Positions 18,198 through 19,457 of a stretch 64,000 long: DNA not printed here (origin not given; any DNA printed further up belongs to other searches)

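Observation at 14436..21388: Defense-type island: SNF2/SWIM helicase, helicase remnant, AbiH-like ORF and membrane-inserted KAP NTPase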

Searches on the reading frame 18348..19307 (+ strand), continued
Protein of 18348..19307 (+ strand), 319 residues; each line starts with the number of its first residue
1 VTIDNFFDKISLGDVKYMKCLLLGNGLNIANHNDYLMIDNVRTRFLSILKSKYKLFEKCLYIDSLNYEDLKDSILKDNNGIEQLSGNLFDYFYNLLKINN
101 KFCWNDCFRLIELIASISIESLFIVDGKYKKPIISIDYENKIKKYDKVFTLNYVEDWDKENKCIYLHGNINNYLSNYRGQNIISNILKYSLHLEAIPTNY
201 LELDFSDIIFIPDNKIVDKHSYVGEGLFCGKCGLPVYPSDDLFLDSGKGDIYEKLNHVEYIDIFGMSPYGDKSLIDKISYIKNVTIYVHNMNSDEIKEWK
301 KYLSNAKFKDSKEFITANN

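Call 39: search_protein_families(library=padloc, alignment_id=A1, max_evalue=5)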
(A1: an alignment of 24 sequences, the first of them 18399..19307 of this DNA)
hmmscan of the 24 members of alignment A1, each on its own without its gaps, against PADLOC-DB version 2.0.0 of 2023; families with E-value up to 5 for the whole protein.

A. member 1, window:18399-19307:+ (302 aa): 0 families

B. families by the number of members that match (of 24 scanned): 5 families
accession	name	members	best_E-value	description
PDLC04961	PDC-S21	2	0.0013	-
PDLC04960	PDC-S21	1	4.5e-05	-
PDLC00751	Effector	1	0.0067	Endonuclease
PDLC02402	Aga_SIR2-PNTD1-PNTD2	1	0.018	Class I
PDLC01104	Cas9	1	0.34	Cas9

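Call 40: search_protein_families(library=pfam, alignment_id=A1, max_evalue=5)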
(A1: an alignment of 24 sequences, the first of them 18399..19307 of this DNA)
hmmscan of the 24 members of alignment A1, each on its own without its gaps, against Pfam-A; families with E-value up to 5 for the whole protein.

A. member 1, window:18399-19307:+ (302 aa): 0 families

B. families by the number of members that match (of 24 scanned): 9 families
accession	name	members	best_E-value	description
PF22550.1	CesT_Tir_1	1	0.0031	CesT_Tir_1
PF12125.13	Beta-TrCP_D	1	0.021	D domain of beta-TrCP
PF01242.24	PTPS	1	0.026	6-pyruvoyl tetrahydropterin synthase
PF14268.11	YoaP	1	0.05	YoaP-like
PF08806.17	Sep15_SelM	1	0.054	Sep15/SelM redox domain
PF01865.21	PhoU_div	1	0.067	Protein of unknown function DUF47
PF25432.1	FF_PRPF40A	1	0.086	PRPF40A-like, FF domain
PF09796.14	QCR10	1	0.24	Ubiquinol-cytochrome-c reductase complex subunit (QCR10)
PF21556.3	AceES-2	1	0.28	Excretory-secretory protein 2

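Call 45: fold_search(model_id=the predicted structure, library=pdb)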
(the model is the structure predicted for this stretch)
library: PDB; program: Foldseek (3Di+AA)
matches with E <= 10: 396; with E <= 0.001: 0
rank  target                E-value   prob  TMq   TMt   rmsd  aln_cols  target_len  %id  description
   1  7f51                  6.6e-03  0.87  0.32  0.34  10.9       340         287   11  Crystal structure of Hst2 in complex with 2'-O-Benzoyl ADP Ribose (released 2022-03-16)
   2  7f4e_A                1.2e-02  0.85  0.33  0.36  11.7       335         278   12  Crystal structure of Hst2 in complex with H3K9bz peptide (released 2022-03-16)
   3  4rmg                  1.3e-02  0.75  0.31  0.31  11.6       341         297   11  Human Sirt2 in complex with SirReal2 and NAD+ (released 2015-02-25)
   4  1q17_B                1.3e-02  0.82  0.32  0.33  11.6       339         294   11  Structure of the yeast Hst2 protein deacetylase in ternary complex with 2'-O-acetyl ADP ribose and histone peptide (released 2003-11-18)
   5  1q17_A                1.5e-02  0.82  0.33  0.34  10.3       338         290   12  Structure of the yeast Hst2 protein deacetylase in ternary complex with 2'-O-acetyl ADP ribose and histone peptide (released 2003-11-18)
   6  4fvt_A                2.0e-02  0.60  0.28  0.31  12.4       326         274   10  Human SIRT3 bound to Ac-ACS peptide and Carba-NAD (released 2012-08-15)
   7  7t1d_B                2.4e-02  0.47  0.25  0.25  16.2       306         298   11  Human SIRT2 in complex with small molecule 359 (released 2023-05-17)
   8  1q14                  3.0e-02  0.72  0.32  0.33  11.8       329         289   12  Structure and autoregulation of the yeast Hst2 homolog of Sir2 (released 2003-09-30)
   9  5dy5                  3.0e-02  0.66  0.28  0.28  11.8       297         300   12  Crystal structure of human Sirt2 in complex with a SirReal probe fragment (released 2016-01-20)
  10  2od2_A                3.2e-02  0.75  0.35  0.36  11.3       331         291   12  Crystal Structure of yHst2 I117F mutant bound to carba-NAD+ and an acetylated H4 peptide (released 2007-02-20)
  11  1szc_A                3.2e-02  0.51  0.29  0.30  15.1       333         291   13  Structural basis for nicotinamide cleavage and ADP-ribose transfer by NAD+-dependent Sir2 histone/protein deacetylases (released 2004-06-15)
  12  5fyq_A                3.2e-02  0.47  0.28  0.30  17.2       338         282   13  Sirt2 in complex with a 13-mer trifluoroacetylated Ran peptide (released 2016-05-25)
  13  1ici_A                3.4e-02  0.77  0.32  0.37  12.4       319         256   10  CRYSTAL STRUCTURE OF A SIR2 HOMOLOG-NAD COMPLEX (released 2001-05-02)
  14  8v5u_A                3.4e-02  0.77  0.35  0.38  10.5       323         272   10  Human SIRT3 bound to p53-AMC peptide and Honokiol (released 2024-11-06)
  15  3jwp                  4.1e-02  0.69  0.32  0.37  11.2       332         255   13  Crystal structure of Plasmodium falciparum SIR2A (PF13_0152) in complex with AMP (released 2009-10-20)
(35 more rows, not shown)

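Call 46: find_encoding_contigs(protein=P0002, flank=8000, max_places=3)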
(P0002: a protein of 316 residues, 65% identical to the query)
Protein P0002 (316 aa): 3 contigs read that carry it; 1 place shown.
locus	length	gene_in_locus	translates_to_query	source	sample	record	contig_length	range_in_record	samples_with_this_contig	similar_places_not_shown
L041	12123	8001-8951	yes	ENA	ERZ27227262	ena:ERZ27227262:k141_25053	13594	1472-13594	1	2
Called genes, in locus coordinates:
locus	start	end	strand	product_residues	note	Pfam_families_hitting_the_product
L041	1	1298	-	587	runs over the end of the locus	PF01935:DUF87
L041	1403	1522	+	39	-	-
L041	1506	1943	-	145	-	-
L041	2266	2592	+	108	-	-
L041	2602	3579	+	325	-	PF15731:MqsA_antitoxin, PF01381:HTH_3 (weak), PF13274:SocA_Panacea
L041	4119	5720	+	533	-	PF02463:SMC_N (weak), PF03193:RsgA_GTPase (faint), PF00004:AAA (faint), PF00005:ABC_tran, PF00006:ATP-synt_ab (faint), PF08477:Roc (faint), PF12848:ABC_tran_Xtn, PF00005:ABC_tran, +4 more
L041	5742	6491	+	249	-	-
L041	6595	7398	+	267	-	PF00149:Metallophos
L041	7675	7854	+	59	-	-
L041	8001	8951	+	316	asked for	-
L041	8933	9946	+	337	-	PF12733:Cadherin-like (faint)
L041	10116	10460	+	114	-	-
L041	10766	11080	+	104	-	PF12643:MazG-like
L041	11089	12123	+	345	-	?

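Call 47: find_encoding_contigs(protein=P0013, flank=8000, max_places=3)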
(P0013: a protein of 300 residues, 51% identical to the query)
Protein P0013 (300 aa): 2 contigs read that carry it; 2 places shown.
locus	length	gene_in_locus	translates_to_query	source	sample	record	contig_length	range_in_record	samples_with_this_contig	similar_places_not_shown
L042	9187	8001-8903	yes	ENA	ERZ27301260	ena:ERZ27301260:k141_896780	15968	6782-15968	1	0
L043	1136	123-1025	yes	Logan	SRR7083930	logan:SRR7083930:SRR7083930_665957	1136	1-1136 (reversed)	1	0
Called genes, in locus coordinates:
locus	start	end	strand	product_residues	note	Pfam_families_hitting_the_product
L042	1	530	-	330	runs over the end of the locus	PF00589:Phage_integrase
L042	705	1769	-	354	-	PF01076:Mob_Pre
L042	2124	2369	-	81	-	-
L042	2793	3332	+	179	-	-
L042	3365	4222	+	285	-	PF02086:MethyltransfD12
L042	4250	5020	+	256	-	PF02384:N6_Mtase (faint), PF01555:N6_N4_Mtase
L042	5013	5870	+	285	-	PF04556:DpnII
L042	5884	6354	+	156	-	-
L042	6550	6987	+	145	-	PF20310:HTH_Tnp_2 (weak)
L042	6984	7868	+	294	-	PF13276:HTH_21, PF00665:rve, PF13683:rve_3, PF13333:rve_2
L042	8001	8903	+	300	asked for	-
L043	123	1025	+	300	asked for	-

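Call 65: search_solved_structures(query=A5, max_evalue=10, show_alignments=3)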
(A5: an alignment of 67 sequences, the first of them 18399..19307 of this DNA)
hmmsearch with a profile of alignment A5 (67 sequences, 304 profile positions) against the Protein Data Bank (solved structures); distinct sequences matched with E-value up to 10: 2.
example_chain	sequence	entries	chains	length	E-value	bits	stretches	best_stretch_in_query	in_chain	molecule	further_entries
4tzo_A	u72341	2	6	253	0.26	14.1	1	18-114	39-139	Protein HTP-1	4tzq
6wi5_A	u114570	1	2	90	0.76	12.6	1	22-84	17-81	De novo designed protein Foldit4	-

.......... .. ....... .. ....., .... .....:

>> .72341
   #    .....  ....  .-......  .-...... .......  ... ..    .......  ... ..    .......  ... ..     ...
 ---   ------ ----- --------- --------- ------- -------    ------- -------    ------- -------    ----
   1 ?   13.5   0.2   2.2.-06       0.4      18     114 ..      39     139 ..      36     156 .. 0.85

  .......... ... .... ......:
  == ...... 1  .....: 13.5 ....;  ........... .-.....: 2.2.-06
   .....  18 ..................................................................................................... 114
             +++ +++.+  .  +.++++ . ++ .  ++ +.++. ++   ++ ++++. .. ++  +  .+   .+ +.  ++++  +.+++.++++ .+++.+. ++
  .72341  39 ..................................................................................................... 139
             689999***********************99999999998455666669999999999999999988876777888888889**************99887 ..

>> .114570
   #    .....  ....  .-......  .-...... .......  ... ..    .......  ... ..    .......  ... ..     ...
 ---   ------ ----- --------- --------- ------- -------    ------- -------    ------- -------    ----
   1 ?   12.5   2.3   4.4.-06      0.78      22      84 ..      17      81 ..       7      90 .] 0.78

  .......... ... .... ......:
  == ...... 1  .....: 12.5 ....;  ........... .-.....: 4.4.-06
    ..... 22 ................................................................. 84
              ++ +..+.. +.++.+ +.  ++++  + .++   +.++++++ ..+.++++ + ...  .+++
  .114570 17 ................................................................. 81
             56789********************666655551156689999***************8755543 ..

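Call 71: search_protein_families(library=phrogs, proteins=[window:18399-19307:+], max_evalue=0.01)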
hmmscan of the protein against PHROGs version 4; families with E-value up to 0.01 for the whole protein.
window:18399-19307:+ (302 aa): 1 family
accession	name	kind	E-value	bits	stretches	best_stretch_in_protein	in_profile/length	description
phrog_4231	-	unknown function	0.0075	17.6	0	242-290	16-64/88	-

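Call 72: search_dna_similar(query=window:18399-19307:+, collection=plasmids, mode=protein, max_evalue=0.001, max_rows=15)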
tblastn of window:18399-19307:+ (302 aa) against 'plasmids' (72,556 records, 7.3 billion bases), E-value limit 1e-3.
No match.

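Call 73: search_dna_similar(query=window:18399-19307:+, collection=phages, mode=protein, max_evalue=0.001, max_rows=10)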
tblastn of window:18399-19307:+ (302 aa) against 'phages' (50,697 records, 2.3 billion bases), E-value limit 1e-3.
No match.

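Call 96: search_protein_families(library=padloc, proteins=[L022:7974-9992:+, L010:10898-11584:+, L014:10936-11751:+, L016:10936-12108:+, L020:10967-11851:+, L022:11445-12356:+, L017:11027-11971:+, L023:7273-9807:+, L034:7337-9577:+, L027:6706-8655:+], max_evalue=0.00001)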
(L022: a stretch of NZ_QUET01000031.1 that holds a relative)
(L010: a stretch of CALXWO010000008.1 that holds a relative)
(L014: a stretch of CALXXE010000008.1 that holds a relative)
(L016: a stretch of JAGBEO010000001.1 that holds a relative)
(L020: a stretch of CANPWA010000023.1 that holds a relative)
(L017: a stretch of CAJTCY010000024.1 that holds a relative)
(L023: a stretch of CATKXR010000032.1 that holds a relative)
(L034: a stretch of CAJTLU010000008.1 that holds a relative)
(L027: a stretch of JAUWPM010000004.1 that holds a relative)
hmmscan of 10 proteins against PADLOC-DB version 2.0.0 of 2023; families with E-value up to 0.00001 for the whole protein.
L022:7974-9992:+ (672 aa): 3 families
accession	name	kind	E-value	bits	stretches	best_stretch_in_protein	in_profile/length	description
PDLC05031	PDC-S49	-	4.6e-48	162.5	1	15-657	7-607/624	-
PDLC05030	PDC-S49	-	2.7e-37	126.8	1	12-661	1-623/629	-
PDLC05029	PDC-S49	-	2.6e-34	117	3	142-205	126-187/619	-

L010:10898-11584:+ (228 aa): 0 families

L014:10936-11751:+ (271 aa): 0 families

L016:10936-12108:+ (390 aa): 30 families (the best 25 are shown)
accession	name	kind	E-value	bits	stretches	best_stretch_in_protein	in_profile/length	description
PDLC04807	PDC-S02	-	2.4e-133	442.7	1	28-387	4-341/351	-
PDLC04803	PDC-S02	-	6.1e-92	306.1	1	106-388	5-261/269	-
PDLC04795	PDC-S02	-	5.9e-76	254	1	26-384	14-343/357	-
PDLC04827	PDC-S02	-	2e-73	244.8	1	36-285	5-232/234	-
PDLC04820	PDC-S02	-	3.9e-72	241.1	1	39-382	24-317/332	-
PDLC04810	PDC-S02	-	2e-71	239.1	1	34-381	4-340/355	-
PDLC04822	PDC-S02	-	5.3e-69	231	1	39-352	8-292/294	-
PDLC04831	PDC-S02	-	2.7e-67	225.7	1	32-384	5-340/346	-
PDLC04802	PDC-S02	-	1.5e-48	163.2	2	38-197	6-149/171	-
PDLC04823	PDC-S02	-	2e-47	159.2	2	156-231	30-105/175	-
PDLC04813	PDC-S02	-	2.6e-43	145.9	1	227-384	5-161/175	-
PDLC04812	PDC-S02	-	6.2e-41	137.8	1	36-202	3-147/151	-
PDLC01464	PD_DExK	-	3.9e-36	122.2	1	160-305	1-126/126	"CAS-I,CAS-II,CAS-III,CAS-IV,CAS-V,CAS-VI; associated"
PDLC04817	PDC-S02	-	3.7e-35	119.8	1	42-263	9-211/286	-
PDLC04826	PDC-S02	-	1.4e-31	107.8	1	32-272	5-217/222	-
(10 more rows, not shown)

L020:10967-11851:+ (294 aa): 12 families
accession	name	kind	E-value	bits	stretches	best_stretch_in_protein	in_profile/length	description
PDLC04933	PDC-S15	-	3.5e-27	93.6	1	46-292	25-268/286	-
PDLC04936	PDC-S15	-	8.9e-26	89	1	25-292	31-284/300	-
PDLC04927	PDC-S15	-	2.7e-20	70.6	1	10-292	7-290/422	-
PDLC04938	PDC-S15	-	9.6e-20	69.1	1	15-140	42-168/276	-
PDLC04937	PDC-S15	-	1e-17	62.7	1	91-149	97-156/254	-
PDLC04926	PDC-S15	-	2.1e-16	57.8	1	84-293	83-283/300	-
PDLC04931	PDC-S15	-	2e-12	45.5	0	210-292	195-260/282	-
PDLC04939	PDC-S15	-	1.5e-09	35.2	1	43-121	24-111/487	-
PDLC04929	PDC-S15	-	5.3e-09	34.4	1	91-292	94-289/308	-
PDLC04930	PDC-S15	-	3.3e-08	31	1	89-223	82-218/380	-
PDLC04934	PDC-S15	-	7.1e-08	29.9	0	94-127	123-156/416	-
PDLC04932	PDC-S15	-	3.4e-07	28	1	90-292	110-307/324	-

L022:11445-12356:+ (303 aa): 0 families

L017:11027-11971:+ (314 aa): 0 families

L023:7273-9807:+ (844 aa): 0 families

L034:7337-9577:+ (746 aa): 0 families

L027:6706-8655:+ (649 aa): 0 families

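Call 97: search_protein_families(library=pfam, proteins=[L022:1558-4488:+, L022:4694-6706:+, L022:6710-7141:+, L022:7440-7940:+, L022:7974-9992:+, L022:11445-12356:+, L022:12676-12999:+], max_evalue=0.001)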
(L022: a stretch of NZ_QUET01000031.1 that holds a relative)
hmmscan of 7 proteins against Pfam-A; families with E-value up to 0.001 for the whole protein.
L022:1558-4488:+ (976 aa): 1 family
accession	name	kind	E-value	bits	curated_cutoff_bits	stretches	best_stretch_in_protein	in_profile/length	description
PF04851.21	ResIII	-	1.9e-07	31.6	22.5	1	155-363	21-162/164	Type III restriction enzyme, res subunit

L022:4694-6706:+ (670 aa): 2 families
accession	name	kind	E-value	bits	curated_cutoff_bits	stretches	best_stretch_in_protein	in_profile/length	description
PF01555.25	N6_N4_Mtase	-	7.4e-41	141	26.7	1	81-401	1-218/221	DNA methylase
PF02086.21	MethyltransfD12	-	0.00019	21.7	22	0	59-98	157-196/253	D12 class N6 adenine-specific DNA methyltransferase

L022:6710-7141:+ (143 aa): 1 family
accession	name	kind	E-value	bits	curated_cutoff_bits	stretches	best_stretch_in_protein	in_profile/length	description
PF13271.11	DUF4062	-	2.2e-06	28.2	24.7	1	18-100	11-80/82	Domain of unknown function (DUF4062)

L022:7440-7940:+ (166 aa): 1 family
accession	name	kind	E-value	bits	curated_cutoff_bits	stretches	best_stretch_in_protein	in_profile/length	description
PF00589.27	Phage_integrase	-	7.4e-21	75.1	27.1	1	6-128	59-168/172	Phage integrase family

L022:7974-9992:+ (672 aa): 1 family
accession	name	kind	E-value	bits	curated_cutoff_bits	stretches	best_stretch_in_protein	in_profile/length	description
PF07693.20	KAP_NTPase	-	1.8e-11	44.3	20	1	17-202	4-211/293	KAP family P-loop domain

L022:11445-12356:+ (303 aa): 2 families
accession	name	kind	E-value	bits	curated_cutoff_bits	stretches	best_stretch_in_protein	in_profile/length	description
PF19481.4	DUF6017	-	1.2e-64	217.4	27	1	158-302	2-148/148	Family of unknown function (DUF6017)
PF13730.12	HTH_36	-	8.7e-05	22.7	25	1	24-74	2-55/55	Helix-turn-helix domain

L022:12676-12999:+ (107 aa): 1 family
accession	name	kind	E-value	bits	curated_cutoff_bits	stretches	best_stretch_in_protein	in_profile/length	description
PF12687.12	DUF3801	-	1.6e-14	54.5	24.1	1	21-89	1-66/131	Protein of unknown function (DUF3801)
